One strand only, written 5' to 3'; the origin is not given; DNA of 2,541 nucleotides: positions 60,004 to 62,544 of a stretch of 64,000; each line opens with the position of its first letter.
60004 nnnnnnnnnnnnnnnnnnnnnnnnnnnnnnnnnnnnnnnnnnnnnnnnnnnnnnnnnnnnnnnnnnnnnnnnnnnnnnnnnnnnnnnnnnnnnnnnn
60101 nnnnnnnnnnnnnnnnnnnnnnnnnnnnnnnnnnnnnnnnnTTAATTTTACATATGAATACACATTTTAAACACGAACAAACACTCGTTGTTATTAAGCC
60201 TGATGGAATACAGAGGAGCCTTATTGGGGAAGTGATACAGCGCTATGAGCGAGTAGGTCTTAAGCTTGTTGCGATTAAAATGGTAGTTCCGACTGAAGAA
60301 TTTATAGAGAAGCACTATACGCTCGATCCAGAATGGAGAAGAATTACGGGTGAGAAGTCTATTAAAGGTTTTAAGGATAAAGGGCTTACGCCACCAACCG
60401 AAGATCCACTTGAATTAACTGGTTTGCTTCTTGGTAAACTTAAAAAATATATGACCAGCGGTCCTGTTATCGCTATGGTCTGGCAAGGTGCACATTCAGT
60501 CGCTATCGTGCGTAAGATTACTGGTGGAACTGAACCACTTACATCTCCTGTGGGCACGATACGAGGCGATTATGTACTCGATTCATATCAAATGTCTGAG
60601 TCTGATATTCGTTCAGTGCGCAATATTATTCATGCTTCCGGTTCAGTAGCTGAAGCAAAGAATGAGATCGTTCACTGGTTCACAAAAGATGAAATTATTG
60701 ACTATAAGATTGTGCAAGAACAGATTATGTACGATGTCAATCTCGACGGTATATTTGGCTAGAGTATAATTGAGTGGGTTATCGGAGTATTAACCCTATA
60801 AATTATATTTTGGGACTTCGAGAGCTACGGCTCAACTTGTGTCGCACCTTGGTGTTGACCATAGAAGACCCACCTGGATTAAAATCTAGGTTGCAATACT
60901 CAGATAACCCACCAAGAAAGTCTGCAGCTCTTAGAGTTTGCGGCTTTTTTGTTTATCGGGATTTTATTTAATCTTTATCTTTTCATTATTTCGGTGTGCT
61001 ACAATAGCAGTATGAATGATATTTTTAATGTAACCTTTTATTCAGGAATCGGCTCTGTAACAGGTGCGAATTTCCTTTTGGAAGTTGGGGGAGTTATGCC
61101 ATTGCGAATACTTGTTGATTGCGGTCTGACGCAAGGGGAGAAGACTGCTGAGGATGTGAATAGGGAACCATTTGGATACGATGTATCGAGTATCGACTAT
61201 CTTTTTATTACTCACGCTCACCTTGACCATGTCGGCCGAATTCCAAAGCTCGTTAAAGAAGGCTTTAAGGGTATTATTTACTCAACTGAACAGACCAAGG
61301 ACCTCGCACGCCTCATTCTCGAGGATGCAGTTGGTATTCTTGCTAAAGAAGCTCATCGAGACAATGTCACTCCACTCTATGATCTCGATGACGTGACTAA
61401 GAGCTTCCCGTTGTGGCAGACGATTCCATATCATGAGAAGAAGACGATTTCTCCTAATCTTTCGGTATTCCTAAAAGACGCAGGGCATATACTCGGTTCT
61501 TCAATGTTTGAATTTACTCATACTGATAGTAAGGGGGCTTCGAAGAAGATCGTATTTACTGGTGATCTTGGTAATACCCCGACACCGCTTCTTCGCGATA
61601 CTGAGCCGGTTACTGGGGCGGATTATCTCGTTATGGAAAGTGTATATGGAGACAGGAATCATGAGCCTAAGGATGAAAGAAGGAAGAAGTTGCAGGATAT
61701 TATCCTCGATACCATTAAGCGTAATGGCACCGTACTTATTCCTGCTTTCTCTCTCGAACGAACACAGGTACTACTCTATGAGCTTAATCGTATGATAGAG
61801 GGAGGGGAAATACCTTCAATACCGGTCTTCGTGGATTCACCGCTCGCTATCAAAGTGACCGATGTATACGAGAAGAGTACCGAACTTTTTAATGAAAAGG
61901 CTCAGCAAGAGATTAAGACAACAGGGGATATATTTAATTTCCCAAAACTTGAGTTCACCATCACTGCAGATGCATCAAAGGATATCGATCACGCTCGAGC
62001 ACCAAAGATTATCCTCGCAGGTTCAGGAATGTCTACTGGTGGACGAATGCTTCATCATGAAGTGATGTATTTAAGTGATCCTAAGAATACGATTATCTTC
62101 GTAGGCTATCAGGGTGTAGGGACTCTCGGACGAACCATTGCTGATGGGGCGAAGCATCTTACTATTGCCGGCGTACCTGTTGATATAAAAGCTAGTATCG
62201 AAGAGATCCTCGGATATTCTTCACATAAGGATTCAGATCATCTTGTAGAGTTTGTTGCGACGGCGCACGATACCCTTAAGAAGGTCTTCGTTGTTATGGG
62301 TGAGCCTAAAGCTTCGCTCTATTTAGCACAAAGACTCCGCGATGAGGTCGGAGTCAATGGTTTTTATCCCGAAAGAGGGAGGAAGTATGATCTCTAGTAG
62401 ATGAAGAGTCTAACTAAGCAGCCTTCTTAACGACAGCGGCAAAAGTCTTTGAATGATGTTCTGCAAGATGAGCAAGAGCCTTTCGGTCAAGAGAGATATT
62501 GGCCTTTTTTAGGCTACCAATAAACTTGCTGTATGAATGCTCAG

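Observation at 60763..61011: Candidate about 175-nt structured sRNA or leader between ndk and the RNase J-like gene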

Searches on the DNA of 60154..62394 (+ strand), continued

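Call 20: search_with_rna_model(model_id=R1, sources=[window, L001, L002, L003, L004, L005, L006, L007, L008, L009, L010, L011, L012, L013, L014, L015, L016, L017, L018, L019, L020, L021, L022, L023, L024, L025, L026, L027, L028, L029, L030, L031, L032, L033, L034, L035, L036, L037, L038, L039, L040, L041, L042, L043, L044, L045, L046, L047, L048, L049, L050, L051, L052, L053, L054, L055, L056, L057, L058, L059, L060, L061, L062, L063, L064, L065, L066, L067, L068, L069, L070, L071, L072, L073, L074, L075, L076, L077, L078, L079, L080], max_evalue=0.00001, make_alignment=true)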
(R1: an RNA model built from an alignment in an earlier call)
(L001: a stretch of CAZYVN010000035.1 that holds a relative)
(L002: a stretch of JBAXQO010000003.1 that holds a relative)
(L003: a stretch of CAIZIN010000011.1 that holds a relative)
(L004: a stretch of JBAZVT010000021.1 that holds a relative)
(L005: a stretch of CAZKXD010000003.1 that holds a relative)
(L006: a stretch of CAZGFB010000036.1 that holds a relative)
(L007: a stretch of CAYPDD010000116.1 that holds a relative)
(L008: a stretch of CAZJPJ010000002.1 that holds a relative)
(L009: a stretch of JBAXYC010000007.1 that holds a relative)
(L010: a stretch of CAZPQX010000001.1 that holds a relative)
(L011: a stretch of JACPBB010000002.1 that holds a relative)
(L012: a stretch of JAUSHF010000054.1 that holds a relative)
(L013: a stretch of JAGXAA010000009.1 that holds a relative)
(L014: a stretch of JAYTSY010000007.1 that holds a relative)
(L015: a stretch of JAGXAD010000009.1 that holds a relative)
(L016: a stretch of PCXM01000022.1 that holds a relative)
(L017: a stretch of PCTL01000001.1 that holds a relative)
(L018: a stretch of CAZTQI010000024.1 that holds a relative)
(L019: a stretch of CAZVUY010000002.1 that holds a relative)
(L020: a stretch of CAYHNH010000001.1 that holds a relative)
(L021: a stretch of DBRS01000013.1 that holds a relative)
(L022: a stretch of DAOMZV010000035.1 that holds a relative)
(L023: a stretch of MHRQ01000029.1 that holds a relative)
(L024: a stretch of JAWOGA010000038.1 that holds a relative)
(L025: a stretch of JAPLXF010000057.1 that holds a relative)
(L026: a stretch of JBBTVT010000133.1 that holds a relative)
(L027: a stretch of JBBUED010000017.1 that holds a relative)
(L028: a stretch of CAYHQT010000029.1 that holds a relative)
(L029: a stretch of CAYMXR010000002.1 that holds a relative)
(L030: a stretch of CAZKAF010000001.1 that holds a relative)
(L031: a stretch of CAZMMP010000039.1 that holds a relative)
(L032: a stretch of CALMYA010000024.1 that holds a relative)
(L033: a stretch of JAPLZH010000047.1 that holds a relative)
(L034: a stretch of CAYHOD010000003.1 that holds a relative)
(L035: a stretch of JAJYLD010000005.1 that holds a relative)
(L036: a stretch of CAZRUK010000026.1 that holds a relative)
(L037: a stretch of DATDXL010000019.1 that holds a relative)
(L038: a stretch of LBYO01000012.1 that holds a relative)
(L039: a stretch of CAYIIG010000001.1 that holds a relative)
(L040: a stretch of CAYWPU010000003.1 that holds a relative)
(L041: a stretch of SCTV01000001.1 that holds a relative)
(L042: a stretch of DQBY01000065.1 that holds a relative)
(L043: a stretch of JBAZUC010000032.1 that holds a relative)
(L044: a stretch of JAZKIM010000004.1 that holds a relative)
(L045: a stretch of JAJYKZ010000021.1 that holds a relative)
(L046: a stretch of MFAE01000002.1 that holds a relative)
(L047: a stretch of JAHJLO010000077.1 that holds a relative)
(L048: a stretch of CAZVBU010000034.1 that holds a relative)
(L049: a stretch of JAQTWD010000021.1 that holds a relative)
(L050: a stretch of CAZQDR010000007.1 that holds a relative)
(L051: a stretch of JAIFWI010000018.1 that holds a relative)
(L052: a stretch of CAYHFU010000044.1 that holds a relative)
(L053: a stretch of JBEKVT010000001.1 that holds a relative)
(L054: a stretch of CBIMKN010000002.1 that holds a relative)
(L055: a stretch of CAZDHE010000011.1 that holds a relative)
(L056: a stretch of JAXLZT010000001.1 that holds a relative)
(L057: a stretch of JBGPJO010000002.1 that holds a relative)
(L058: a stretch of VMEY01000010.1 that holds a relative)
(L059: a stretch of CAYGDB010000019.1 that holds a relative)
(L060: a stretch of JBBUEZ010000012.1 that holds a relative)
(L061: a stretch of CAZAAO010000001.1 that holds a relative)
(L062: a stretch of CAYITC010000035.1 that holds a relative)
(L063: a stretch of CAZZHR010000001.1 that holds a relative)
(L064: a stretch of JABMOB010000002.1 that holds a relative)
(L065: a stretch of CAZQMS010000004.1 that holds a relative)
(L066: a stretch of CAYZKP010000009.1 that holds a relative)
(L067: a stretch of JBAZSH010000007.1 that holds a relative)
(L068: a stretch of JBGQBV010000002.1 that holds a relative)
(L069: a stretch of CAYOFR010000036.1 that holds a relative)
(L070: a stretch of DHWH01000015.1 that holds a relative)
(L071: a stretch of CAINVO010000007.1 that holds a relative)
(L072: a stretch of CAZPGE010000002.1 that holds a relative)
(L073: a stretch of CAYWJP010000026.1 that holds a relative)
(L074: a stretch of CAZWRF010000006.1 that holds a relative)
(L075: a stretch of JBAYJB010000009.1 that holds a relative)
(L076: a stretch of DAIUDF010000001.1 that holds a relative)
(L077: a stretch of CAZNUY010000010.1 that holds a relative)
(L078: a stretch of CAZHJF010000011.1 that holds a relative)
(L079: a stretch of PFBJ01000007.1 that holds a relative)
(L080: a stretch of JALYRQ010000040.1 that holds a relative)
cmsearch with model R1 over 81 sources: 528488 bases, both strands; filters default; matches with E-value up to 0.00001: 50.
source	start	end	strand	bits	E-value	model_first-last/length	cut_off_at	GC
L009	3643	3827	+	168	1.8e-35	1-191/191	no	0.44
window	60765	60961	+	153.1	4.2e-32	1-191/191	no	0.42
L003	4148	4351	+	148.5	4.6e-31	1-191/191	no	0.4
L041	3635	3830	+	148.4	4.8e-31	1-191/191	no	0.41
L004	4167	4342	+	146.2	1.5e-30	1-191/191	no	0.39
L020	3678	3865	+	142.7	9.3e-30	1-191/191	no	0.43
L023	4010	4205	+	137.3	1.6e-28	1-191/191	no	0.45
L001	818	1006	+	125.4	7.7e-26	1-191/191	no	0.44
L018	4168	4371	+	121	7.9e-25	1-191/191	no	0.37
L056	3746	3924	+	103.9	5.6e-21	1-191/191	no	0.36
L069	1156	1335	+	103.1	8.8e-21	1-191/191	no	0.34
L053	3696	3869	+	94.3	8.7e-19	1-191/191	no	0.47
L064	3721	3923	+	85.7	7.5e-17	1-191/191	no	0.35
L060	3664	3841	+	85.6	7.9e-17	1-191/191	no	0.46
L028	3502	3692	+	85.6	8.2e-17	1-191/191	no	0.42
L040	3607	3784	+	83.7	2.2e-16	1-191/191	no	0.39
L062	3438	3665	+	79.3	2.2e-15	1-191/191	no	0.51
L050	6252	6432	+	79.1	2.4e-15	1-191/191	no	0.41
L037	3563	3768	+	78.4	3.4e-15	1-191/191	no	0.46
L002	3958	4163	+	75.6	1.5e-14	1-191/191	no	0.41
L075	3693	3864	+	75.3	1.7e-14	1-191/191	no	0.44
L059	3634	3810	+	73.9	3.5e-14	1-191/191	no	0.37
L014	1439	1622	+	73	5.8e-14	1-191/191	no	0.42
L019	3664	3843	+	72.4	7.7e-14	1-191/191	no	0.41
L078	3625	3831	+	69.7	3.2e-13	1-191/191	no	0.35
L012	3611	3817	+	69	4.6e-13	1-191/191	no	0.32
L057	3633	3805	+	68.3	6.7e-13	1-191/191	no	0.39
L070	3712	3903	+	67.9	8.2e-13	1-191/191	no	0.43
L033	3603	3802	+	66.6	1.6e-12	1-191/191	no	0.41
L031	2298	2477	+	66.5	1.7e-12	1-191/191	no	0.45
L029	3895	4112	+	65.5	2.8e-12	1-191/191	no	0.39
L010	3657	3838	+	65.1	3.5e-12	1-191/191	no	0.38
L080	4180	4381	+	63.8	7e-12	1-191/191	no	0.46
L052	821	1038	+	63.7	7.4e-12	1-191/191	no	0.45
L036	3977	4194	+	63.5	8e-12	1-191/191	no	0.42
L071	1847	2025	+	62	1.8e-11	1-191/191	no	0.4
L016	2018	2214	+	60.4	4.1e-11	1-191/191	no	0.39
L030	3709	3887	+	57.2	2.1e-10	1-191/191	no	0.49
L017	877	1037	+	56.8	2.6e-10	1-191/191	no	0.48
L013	3839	4033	+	56.6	3e-10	1-191/191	no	0.43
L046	4487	4661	+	47.1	4.2e-08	1-191/191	no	0.38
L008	3608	3817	+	46.8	4.9e-08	1-191/191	no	0.43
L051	3602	3812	+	46.3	6.2e-08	1-191/191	no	0.46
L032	788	983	+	43.2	3.1e-07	1-191/191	no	0.44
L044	3701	3888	+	43.2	3.2e-07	1-191/191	no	0.45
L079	3663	3836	+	43.2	3.3e-07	1-191/191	no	0.51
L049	3674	3868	+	40.7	1.2e-06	1-191/191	no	0.45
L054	3631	3806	+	37.8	5.4e-06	1-191/191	no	0.53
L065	3735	3910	+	37.8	5.4e-06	1-191/191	no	0.51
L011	3659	3842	+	37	8.1e-06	1-191/191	no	0.47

Alignment A4: 50 matches aligned to the model, 377 columns, each read 5' to 3' on its own strand. Consensus structure (alignment columns), stored with it:
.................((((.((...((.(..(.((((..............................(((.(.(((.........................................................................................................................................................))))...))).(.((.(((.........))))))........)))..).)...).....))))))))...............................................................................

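Call 23: search_rna_families(source=L062, start=3420, end=3680, threshold=evalue, max_evalue=10, show_alignments=2)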
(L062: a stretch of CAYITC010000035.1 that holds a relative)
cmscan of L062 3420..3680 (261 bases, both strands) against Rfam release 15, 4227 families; matches with E-value up to 10: 0.
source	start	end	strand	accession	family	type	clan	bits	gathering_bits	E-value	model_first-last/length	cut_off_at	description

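Call 24: search_rna_families(source=L054, start=3615, end=3820, threshold=evalue, max_evalue=10, show_alignments=2)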
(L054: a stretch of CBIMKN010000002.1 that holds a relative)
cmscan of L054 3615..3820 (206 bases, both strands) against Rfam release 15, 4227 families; matches with E-value up to 10: 15.
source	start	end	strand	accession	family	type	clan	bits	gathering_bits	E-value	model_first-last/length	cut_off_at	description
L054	3724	3802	+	RF01772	rnk_pseudo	Cis-reg; leader;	-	25.1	55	0.017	1-108/108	no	Pseudomonas rnk leader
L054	3765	3820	-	RF00513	Trp_leader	Cis-reg; leader;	-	16.2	41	0.63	39-100/100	5'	Tryptophan operon leader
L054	3769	3793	-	RF01770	rimP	Cis-reg; leader;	-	15.8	47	2.9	34-57/102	no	Gammaprotebacteria rimP leader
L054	3768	3797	-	RF01772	rnk_pseudo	Cis-reg; leader;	-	15.2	55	2.6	70-100/108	no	Pseudomonas rnk leader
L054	3769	3793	+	RF01770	rimP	Cis-reg; leader;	-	14.9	47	4.3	34-57/102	no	Gammaprotebacteria rimP leader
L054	3694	3795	+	RF01400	istR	Gene; antitoxin;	-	14.6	45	0.85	1-130/130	no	istR Hfq binding RNA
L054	3704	3765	+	RF00858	mir-306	Gene; miRNA;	-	13.2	52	3.4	1-81/81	no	mir-306 microRNA precursor family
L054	3767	3820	-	RF01400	istR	Gene; antitoxin;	-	12.9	45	2.1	73-130/130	5'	istR Hfq binding RNA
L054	3689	3794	+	RF02144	rsmX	Gene;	CL00106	12.9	56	2.5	1-114/114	no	rsmX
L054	3725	3799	+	RF02837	anti-hemB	Gene; sRNA;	-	12.7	49.5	1.3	1-81/81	no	Burkholderia RNA 7 (anti-hemB)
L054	3767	3792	+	RF01393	isrJ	Gene; sRNA;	-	12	37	7.6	48-74/75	no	isrJ Hfq binding RNA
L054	3721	3794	+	RF01394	isrK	Gene; sRNA;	-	11.6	50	2.6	1-77/77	no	isrK Hfq binding RNA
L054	3770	3793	-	RF00624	P9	Gene;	-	11.3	43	4.9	50-73/74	no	Pseudomonas sRNA P9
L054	3664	3723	+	RF02172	RFPL3-AS1_2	Gene; lncRNA;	-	10.2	40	2.1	1-71/71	no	RFPL3 antisense RNA 1 conserved region 2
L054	3669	3740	+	RF00013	6S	Gene;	-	9.5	46.4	7.5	48-144/187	no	6S / SsrS RNA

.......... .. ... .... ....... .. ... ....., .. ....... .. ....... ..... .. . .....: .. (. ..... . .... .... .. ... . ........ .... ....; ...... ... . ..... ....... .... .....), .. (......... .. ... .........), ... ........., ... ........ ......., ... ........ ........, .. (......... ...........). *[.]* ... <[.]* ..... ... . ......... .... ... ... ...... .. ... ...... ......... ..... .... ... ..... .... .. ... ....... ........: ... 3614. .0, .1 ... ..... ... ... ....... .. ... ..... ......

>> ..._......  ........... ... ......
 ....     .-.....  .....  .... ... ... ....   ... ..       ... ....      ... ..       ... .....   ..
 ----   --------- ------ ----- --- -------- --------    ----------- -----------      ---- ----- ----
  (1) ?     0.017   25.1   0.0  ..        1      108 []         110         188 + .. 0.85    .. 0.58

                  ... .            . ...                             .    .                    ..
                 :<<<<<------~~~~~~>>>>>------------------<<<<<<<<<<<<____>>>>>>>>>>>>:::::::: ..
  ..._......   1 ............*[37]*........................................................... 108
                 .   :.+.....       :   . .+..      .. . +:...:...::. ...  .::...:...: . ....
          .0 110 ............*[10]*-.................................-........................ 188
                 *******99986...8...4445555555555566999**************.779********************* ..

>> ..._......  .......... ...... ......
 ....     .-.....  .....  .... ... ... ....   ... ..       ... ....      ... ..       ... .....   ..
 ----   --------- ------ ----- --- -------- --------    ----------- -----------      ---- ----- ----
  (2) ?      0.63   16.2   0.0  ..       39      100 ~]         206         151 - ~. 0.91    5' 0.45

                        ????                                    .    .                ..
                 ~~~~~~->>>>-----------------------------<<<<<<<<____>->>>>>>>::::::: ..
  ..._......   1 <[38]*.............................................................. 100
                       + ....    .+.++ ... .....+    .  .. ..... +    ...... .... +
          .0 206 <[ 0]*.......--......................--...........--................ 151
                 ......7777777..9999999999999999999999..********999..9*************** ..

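Call 38: search_with_rna_model(model_id=R1, source=L081, filters=off, max_evalue=10, show_alignments=2)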
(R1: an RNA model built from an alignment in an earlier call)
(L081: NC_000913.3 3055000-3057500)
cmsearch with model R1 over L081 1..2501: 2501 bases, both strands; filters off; matches with E-value up to 10: 13.
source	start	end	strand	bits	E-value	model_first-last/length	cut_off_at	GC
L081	2025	2072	-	6.9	0.25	1-191/191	no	0.31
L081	180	239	-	3.8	1.3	1-191/191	no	0.5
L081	2031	2081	+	3.7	1.3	1-191/191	no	0.31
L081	905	961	-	2.6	2.3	1-191/191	no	0.39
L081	805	849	-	2.2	3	1-191/191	no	0.47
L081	82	120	-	1.8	3.5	57-105/191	no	0.51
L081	340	418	-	1.3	4.7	1-191/191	no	0.49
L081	1599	1651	+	1.1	5.2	1-191/191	no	0.53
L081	1650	1674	-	0.8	6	1-191/191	no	0.4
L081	2466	2488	+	0.4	7.6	1-191/191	no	0.35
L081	980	1044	+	0.3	7.7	1-191/191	no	0.48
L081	1705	1766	-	0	9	1-191/191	no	0.52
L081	397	442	+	-0.1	9.6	1-191/191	no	0.39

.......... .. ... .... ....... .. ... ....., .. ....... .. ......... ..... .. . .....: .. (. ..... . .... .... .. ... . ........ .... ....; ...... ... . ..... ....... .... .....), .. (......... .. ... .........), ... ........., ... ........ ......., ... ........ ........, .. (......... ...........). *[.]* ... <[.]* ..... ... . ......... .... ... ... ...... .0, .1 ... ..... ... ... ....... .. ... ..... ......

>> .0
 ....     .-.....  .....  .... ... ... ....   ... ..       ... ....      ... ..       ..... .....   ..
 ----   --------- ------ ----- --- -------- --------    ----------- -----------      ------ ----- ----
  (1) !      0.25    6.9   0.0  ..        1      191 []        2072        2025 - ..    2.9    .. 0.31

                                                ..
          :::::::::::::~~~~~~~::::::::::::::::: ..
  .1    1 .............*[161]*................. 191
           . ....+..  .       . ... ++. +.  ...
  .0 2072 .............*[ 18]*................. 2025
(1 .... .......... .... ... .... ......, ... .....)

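Call 40: search_rna_families(source=L053, start=3690, end=3875, threshold=evalue, max_evalue=10, show_alignments=3)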
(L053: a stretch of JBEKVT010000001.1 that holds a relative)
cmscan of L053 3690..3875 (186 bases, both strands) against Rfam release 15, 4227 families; matches with E-value up to 10: 6.
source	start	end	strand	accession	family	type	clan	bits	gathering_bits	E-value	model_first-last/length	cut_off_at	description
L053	3830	3867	-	RF02083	OrzO-P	Gene; antitoxin;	-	14.7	60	4.5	37-76/76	no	OrzO-P RNA antitoxin family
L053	3706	3828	+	RF00013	6S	Gene;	-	13.6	46.4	0.71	19-169/187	no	6S / SsrS RNA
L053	3761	3865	+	RF01772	rnk_pseudo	Cis-reg; leader;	-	13.5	55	5.6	1-108/108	no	Pseudomonas rnk leader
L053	3818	3875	-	RF00125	IS128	Gene; sRNA;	-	13.4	80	1.2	149-209/209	5'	IS128 RNA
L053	3762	3859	+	RF01408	sraL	Gene; sRNA;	-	12.2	39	1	1-142/142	no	sraL Hfq binding RNA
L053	3827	3861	+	RF03884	mir-725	Gene; miRNA;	-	12.1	76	8.4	1-56/56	no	mir-725 microRNA precursor family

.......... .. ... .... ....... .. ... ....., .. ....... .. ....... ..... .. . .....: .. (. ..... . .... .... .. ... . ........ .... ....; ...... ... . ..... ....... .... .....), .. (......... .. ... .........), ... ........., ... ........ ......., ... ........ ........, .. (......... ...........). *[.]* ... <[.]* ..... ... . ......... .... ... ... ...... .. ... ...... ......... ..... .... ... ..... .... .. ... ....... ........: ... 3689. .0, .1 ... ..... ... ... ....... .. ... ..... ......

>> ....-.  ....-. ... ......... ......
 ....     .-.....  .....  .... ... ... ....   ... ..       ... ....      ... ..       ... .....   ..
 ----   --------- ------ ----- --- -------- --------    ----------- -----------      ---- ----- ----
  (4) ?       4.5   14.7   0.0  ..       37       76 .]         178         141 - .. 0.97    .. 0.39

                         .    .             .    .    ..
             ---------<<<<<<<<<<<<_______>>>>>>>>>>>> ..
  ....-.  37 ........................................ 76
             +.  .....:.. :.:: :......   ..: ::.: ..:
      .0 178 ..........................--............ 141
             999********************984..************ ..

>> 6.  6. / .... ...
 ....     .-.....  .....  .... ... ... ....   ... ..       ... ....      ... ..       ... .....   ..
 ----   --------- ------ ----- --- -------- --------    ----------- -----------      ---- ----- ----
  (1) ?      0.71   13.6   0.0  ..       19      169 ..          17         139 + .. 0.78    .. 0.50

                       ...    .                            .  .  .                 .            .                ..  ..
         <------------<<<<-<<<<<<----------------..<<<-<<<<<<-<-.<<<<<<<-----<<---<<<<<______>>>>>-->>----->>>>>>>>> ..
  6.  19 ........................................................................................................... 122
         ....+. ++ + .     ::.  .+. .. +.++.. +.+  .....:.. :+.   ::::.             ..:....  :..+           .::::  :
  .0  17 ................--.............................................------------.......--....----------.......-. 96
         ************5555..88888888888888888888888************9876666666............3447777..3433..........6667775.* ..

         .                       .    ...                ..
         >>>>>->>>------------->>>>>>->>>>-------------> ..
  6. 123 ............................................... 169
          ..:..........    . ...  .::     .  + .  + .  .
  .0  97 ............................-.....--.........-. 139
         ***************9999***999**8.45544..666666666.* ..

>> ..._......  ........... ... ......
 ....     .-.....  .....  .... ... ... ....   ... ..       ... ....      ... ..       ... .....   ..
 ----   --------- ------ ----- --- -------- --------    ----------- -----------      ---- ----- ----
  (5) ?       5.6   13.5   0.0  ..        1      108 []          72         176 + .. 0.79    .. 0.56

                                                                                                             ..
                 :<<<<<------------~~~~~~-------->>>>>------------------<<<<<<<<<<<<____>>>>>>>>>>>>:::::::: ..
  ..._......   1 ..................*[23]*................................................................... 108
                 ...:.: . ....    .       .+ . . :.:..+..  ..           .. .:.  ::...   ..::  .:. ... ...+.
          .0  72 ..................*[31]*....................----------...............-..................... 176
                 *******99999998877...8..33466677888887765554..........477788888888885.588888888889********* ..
